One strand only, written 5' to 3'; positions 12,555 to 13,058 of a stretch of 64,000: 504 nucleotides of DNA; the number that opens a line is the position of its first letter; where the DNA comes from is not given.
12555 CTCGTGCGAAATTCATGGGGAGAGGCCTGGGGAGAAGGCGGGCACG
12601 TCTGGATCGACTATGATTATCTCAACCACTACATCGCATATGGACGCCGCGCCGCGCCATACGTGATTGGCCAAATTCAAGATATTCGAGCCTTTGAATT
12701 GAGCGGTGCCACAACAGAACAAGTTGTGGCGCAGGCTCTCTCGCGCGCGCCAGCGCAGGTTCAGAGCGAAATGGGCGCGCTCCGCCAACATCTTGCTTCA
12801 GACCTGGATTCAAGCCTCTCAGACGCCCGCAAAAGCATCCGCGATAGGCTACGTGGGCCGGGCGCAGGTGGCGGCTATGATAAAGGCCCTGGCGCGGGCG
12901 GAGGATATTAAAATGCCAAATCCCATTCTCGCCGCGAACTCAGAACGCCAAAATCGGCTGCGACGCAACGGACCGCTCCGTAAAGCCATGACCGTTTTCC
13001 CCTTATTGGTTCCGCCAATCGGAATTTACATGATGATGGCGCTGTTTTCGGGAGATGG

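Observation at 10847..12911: Tandem paralogous papain-like (C1) peptidases lacking signal peptide and propeptide, with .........(K/R) decapeptide repeat tails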

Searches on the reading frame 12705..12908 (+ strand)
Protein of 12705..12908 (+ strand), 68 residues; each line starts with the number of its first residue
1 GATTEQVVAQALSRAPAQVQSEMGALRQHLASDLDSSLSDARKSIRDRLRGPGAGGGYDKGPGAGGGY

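Call 18: find_homologous_proteins(query=window:12705-12908:+, max_evalue=0.01)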
Query seq(68 aa) (68 aa): 1 proteins with E <= 0.01 among 1 candidates.
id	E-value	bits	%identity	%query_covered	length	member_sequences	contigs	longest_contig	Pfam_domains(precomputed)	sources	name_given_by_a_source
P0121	3.5e-16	77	50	100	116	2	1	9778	-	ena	-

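Call 30: search_protein_representatives(protein=window:12705-12908:+)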
Query: 68 residues. Proteins with E-value up to 0.001 (for the whole library): 12; up to 1e-10: 3; up to 1e-30: 0. The best 12 are listed.
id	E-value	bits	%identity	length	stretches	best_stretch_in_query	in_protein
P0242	8.9e-15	70.5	59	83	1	1-58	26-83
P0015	2.1e-13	66.2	62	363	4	1-68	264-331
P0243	3.8e-13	65.3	60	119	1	17-68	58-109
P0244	9.7e-10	54.6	53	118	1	2-58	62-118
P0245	2.3e-08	50.3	53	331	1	2-58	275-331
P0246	4.2e-07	46.3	47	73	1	1-58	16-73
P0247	4.6e-07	46.2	51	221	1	1-59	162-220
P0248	5.2e-06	42.9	58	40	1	21-58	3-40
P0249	2.5e-05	40.7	47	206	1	3-64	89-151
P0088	8.3e-05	39.1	41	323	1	1-58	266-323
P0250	1.5e-04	38.2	47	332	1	8-58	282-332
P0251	7.9e-04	36.0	50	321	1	10-58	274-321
